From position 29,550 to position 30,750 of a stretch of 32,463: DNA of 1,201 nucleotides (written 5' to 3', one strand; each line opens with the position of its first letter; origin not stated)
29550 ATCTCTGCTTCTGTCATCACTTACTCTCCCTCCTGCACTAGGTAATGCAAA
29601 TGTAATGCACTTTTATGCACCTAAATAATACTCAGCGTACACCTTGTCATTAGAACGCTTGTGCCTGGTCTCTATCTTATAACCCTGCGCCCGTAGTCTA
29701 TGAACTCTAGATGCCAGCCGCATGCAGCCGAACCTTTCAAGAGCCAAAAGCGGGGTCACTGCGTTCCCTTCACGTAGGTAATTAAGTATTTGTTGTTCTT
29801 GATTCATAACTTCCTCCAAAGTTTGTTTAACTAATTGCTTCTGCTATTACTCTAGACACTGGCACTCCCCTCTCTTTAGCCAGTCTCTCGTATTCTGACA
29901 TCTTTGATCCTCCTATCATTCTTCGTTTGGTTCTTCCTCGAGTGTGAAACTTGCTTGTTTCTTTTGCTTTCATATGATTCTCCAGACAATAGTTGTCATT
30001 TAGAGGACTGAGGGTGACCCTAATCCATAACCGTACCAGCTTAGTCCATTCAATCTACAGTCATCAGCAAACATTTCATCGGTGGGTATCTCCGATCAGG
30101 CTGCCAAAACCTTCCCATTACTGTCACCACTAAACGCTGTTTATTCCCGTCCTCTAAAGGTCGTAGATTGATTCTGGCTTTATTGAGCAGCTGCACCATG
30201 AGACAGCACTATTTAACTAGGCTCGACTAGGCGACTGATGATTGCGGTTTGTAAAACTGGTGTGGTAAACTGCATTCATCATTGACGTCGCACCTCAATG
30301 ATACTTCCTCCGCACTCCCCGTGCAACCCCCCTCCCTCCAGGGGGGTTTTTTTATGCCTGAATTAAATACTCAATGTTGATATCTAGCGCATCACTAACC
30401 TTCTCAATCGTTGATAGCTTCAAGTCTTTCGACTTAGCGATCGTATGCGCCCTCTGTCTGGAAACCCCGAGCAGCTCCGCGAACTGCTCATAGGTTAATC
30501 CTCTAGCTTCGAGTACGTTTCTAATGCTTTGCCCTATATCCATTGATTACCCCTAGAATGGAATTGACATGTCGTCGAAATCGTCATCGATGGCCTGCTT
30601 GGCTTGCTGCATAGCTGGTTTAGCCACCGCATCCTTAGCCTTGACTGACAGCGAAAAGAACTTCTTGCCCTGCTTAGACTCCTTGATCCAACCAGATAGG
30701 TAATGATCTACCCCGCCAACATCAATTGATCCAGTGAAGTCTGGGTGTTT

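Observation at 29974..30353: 378-bp ORF-free, helix-dense spacer ending in a plus-strand intrinsic terminator: candidate ~370-nt phage ncRNA transcribed against all neighbouring genes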

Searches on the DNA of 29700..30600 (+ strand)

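Call 4: search_rna_families(source=window, start=29700, end=30600, threshold=evalue, max_evalue=10, show_alignments=3)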
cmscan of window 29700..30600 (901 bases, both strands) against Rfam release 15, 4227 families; matches with E-value up to 10: 8.
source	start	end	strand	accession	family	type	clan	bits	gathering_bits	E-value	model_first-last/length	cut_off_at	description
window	30297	30355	+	RF01859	Phe_leader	Cis-reg; leader;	-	25.2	55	0.097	1-125/125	no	Phenylalanine leader peptide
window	30305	30355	+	RF02278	Betaproteobacteria_toxic_sRNA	Gene; sRNA;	-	18.4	50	0.56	1-64/64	no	Betaproteobacteria toxic small RNA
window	30295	30377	+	RF02913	pemK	Cis-reg;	-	17.7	34.8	1.6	1-61/61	no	pemK RNA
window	30237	30352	+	RF02344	ar14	Gene; sRNA;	-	17.6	58.8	0.82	1-123/123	no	Alphaproteobacterial ar14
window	30316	30355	+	RF02837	anti-hemB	Gene; sRNA;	-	16.9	49.5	0.35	1-81/81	no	Burkholderia RNA 7 (anti-hemB)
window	30289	30354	-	RF02628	Hrs1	Gene; sRNA;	-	15.9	56.4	3.2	1-74/74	no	Hfq-regulated sRNA 1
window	29925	29961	+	RF02470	Ms_IGR-8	Gene; sRNA;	-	13.2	44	5.6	1-63/63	no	Mycobacterium sRNA Ms_IGR-8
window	30469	30491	-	RF01138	sR23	Gene; snRNA; snoRNA; CD-box;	-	12.5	45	2.3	32-54/54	no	Small nucleolar RNA sR23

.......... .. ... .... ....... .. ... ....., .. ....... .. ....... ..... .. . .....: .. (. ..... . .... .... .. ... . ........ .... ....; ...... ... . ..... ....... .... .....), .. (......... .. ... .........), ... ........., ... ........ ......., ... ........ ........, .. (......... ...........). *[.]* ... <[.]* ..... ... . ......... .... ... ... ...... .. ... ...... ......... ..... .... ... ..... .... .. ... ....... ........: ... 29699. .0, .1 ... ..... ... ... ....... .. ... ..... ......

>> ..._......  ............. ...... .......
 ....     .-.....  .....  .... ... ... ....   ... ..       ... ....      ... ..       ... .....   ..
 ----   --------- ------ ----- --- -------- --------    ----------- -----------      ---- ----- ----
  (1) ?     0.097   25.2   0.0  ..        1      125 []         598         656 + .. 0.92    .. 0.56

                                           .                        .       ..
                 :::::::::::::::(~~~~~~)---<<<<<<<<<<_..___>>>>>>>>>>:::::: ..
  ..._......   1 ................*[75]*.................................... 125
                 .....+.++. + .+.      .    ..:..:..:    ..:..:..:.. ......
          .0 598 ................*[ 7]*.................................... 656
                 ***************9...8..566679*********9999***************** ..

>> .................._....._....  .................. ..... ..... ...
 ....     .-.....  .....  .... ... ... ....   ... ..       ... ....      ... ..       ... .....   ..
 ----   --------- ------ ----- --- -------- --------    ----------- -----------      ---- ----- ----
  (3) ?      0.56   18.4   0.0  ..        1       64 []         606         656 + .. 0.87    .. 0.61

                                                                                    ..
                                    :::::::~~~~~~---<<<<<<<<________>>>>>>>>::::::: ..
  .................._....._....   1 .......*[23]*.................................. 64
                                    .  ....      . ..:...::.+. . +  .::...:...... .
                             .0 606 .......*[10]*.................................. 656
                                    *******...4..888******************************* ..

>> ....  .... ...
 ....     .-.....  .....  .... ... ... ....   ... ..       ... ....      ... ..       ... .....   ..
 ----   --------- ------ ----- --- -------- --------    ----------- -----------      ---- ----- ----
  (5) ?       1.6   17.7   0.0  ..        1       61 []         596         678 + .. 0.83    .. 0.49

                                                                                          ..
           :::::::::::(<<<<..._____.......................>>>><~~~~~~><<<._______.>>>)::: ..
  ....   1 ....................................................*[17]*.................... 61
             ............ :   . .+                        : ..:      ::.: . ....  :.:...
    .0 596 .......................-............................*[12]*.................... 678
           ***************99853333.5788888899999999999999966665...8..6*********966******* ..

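Call 5: search_dna_similar(query=window:29700-30600:+, collection=phages, mode=distant, max_rows=40)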
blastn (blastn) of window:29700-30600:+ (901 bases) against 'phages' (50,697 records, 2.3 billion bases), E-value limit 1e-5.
No match.

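Call 56: build_rna_model(alignment_id=A3, structure=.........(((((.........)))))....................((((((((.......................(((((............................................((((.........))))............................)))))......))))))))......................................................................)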
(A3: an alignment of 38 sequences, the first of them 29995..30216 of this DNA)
Model R1 built from alignment A3 (38 sequences, 262 columns); structure: as given.
model positions 219; base pairs 21; branch points 1; effective number of sequences 3.84; information 0.59 bits per position. Calibrated on 0.2 Mb of random sequence (short: E-values are rough).
structure used (alignment columns):
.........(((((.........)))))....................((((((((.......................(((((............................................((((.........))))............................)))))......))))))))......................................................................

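Call 57: search_with_rna_model(model_id=R1, sources=[window, L002, L052, L060, L036, L062, L039, L050, L038, L032, L034, L217, L023, L244, L281, L030, L051, L053, L054, L189, L056, L216, L259, L219, L254, L255, L286, L233, L049, L211, L243, L220, L024, L252, L271, L236, L200, L214, L262, L201, L291, L263, L193, L207, L273, L260, L228, L234, L204, L238, L241, L237, L190, L247, L199, L274, L288, L221, L213, L202, L192, L242, L008, L005, L045], make_alignment=true, max_evalue=0.01)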
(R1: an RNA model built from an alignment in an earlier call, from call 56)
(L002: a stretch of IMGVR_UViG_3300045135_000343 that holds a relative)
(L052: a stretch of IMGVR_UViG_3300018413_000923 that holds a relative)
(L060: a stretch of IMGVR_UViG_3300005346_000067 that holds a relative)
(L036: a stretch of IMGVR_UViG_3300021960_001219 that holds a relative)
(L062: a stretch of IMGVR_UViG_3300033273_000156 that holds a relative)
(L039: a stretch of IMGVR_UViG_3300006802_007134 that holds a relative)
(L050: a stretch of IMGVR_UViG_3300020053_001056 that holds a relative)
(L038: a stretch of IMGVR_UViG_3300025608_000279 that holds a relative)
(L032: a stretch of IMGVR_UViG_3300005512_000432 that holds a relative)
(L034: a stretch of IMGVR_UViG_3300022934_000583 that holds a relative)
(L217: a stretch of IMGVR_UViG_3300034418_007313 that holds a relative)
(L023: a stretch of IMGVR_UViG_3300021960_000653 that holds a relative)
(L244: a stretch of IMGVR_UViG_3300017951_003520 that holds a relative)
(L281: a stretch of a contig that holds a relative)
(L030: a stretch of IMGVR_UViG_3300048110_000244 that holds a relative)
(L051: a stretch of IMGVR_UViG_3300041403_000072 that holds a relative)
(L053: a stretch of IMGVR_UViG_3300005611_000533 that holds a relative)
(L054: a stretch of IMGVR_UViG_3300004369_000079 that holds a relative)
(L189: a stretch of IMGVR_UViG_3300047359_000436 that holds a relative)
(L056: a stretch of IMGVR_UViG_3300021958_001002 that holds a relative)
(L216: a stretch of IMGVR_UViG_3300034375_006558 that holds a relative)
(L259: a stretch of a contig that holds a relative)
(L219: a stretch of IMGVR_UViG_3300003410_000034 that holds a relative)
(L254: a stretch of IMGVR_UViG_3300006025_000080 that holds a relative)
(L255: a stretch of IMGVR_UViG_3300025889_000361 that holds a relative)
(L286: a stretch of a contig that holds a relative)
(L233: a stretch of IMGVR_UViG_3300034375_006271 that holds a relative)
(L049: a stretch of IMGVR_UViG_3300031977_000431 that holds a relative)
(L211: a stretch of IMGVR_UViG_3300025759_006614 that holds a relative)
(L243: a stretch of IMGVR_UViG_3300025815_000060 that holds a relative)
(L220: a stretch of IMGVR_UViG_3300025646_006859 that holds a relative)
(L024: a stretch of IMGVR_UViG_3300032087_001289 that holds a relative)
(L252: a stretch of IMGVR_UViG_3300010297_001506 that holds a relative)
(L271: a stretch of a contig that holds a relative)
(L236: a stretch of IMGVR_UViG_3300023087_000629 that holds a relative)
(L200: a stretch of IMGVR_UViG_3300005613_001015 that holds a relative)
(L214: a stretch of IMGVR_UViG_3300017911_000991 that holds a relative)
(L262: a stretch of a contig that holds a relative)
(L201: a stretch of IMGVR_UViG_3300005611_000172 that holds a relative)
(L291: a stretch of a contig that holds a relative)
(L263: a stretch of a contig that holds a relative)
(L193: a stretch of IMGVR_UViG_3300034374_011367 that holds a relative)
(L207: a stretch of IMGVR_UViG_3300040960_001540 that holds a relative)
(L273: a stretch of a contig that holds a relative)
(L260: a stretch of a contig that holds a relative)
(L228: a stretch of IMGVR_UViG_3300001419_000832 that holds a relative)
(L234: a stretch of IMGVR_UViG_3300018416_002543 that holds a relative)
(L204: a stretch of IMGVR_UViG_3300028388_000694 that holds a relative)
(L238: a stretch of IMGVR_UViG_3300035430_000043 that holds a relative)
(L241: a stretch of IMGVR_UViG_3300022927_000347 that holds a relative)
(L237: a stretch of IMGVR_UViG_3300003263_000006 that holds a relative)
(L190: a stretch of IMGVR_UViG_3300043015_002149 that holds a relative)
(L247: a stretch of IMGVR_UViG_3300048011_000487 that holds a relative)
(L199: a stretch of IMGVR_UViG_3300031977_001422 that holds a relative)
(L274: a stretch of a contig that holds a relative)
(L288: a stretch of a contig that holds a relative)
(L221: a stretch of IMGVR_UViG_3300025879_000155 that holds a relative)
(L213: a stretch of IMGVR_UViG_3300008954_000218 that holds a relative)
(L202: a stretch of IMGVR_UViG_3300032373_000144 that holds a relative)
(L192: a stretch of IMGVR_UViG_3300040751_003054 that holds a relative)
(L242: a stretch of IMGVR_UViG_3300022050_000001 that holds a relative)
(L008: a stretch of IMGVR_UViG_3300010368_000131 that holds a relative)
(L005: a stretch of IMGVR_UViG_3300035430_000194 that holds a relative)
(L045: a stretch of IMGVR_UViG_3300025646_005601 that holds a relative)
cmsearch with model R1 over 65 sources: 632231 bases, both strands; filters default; matches with E-value up to 0.01: 62.
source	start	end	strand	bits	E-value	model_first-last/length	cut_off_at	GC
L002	7250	7475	+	187.5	6.9e-56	1-219/219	no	0.45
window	29995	30216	-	184.2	7e-55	1-219/219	no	0.45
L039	5933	6158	+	182.7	2e-54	1-219/219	no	0.45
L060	3964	4188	-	182.7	2.1e-54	1-219/219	no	0.45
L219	5574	5806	+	181.1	6.4e-54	1-219/219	no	0.52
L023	10470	10689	+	180.1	1.3e-53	1-219/219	no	0.52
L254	4541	4774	-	179.5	2e-53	1-219/219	no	0.52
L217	6027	6246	-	179.4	2.1e-53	1-219/219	no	0.53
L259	6302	6522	+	178.7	3.4e-53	1-219/219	no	0.52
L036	10913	11126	+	178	5.8e-53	1-219/219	no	0.41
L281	5577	5796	-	177.9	6.1e-53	1-219/219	no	0.54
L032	7828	8075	+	177.3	9.2e-53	1-219/219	no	0.48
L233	5299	5518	-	176.9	1.3e-52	1-219/219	no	0.53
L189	163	379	+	176.7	1.5e-52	1-219/219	no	0.46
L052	5673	5888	-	176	2.3e-52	1-219/219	no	0.43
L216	7243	7461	-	175.4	3.6e-52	1-219/219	no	0.51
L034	8777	8996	+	174.9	5.2e-52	1-219/219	no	0.52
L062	5796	6009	+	174.4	7.2e-52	1-219/219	no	0.43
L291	35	238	+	173.3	1.6e-51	1-219/219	no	0.57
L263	270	473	+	173.3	1.6e-51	1-219/219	no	0.57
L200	5711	5915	-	171.5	5.7e-51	1-219/219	no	0.57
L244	2522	2769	+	171.2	7.4e-51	1-219/219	no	0.46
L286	698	955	-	171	8.4e-51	1-219/219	no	0.47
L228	374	612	+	170.4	1.2e-50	1-219/219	no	0.46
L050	3952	4164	+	169.6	2.2e-50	1-219/219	no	0.42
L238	19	257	-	169.5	2.3e-50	1-219/219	no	0.46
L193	2828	3032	+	168.7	4.2e-50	1-219/219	no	0.56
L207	3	207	+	167.9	7.4e-50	1-219/219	no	0.56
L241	7711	7928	-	167.5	9.6e-50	1-219/219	no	0.51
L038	7218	7426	+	167.5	1e-49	1-219/219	no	0.44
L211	1554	1773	-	166.9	1.5e-49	1-219/219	no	0.49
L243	374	593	+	166.9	1.5e-49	1-219/219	no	0.49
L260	2401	2604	-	166.7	1.7e-49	1-219/219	no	0.57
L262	1639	1858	+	166.1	2.7e-49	1-219/219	no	0.53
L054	5122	5325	-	165.8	3.2e-49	1-219/219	no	0.53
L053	4467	4671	-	165.3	4.6e-49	1-219/219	no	0.54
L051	3062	3266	-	164.3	9.4e-49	1-219/219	no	0.55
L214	3956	4158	+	164.1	1.1e-48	1-219/219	no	0.54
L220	2954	3175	-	163.2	2.1e-48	1-219/219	no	0.5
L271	5106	5332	+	162.8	2.7e-48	1-219/219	no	0.49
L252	2336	2562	-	162.7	2.9e-48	1-219/219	no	0.49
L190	3899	4116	-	162.1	4.5e-48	1-219/219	no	0.55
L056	57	258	+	160.6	1.3e-47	1-219/219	no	0.52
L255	915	1178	+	156.1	3.2e-46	1-219/219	no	0.5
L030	9730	9971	+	149.5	3.3e-44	1-219/219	no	0.42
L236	6105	6326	+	148.8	5.5e-44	1-209/219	3'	0.48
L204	7999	8255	+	147.4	1.5e-43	1-219/219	no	0.45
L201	9029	9287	-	144.4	1.2e-42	1-219/219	no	0.45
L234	1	203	+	140.7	1.7e-41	18-219/219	5'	0.54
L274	6455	6656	-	137.6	1.6e-40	1-219/219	no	0.49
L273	830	1069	+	123.2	4.2e-36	1-219/219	no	0.42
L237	5602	5757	+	119.3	6.5e-35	1-158/219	3'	0.46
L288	1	173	+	114.7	1.7e-33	47-219/219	5'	0.54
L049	11786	12005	-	111.7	1.4e-32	1-219/219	no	0.48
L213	1441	1638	-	102.8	7.9e-30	1-219/219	no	0.53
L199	4606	4819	+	94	4e-27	1-219/219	no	0.46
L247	90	317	+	93.9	4.2e-27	1-219/219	no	0.43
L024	10618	10844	+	85.9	1.2e-24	1-219/219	no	0.44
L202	11456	11632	-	80.9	4.3e-23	1-219/219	no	0.49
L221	1256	1479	-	78.7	2e-22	1-219/219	no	0.46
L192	1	93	-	77.2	6e-22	1-95/219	3'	0.59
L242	1829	1953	-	16.9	0.0021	44-166/219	no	0.57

Alignment A4: 62 matches aligned to the model, 364 columns, each read 5' to 3' on its own strand. Consensus structure (alignment columns), stored with it:
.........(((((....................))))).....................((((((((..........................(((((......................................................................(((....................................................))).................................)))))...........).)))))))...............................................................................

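Call 65: search_dna_similar(query=window:29975-30360:-, collection=plasmids, mode=distant, max_evalue=1, max_rows=15)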
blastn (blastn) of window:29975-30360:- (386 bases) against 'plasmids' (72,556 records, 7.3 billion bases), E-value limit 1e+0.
Records with a match: 1; places in all: 1; records where one place covers at least 80% of the query: 0.
Best place of each record, by identity: >=99% 1.
By first word of the organism name: Escherichia 1.
By predicted mobility (MOB-suite, as given by PLSDB): non-mobilizable 1.
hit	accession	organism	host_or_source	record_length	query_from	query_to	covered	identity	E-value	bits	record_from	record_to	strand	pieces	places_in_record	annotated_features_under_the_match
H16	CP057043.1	Escherichia coli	culture,Pooled cattle faecal samples ...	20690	355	378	6%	100.0%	1e-1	45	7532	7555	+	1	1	none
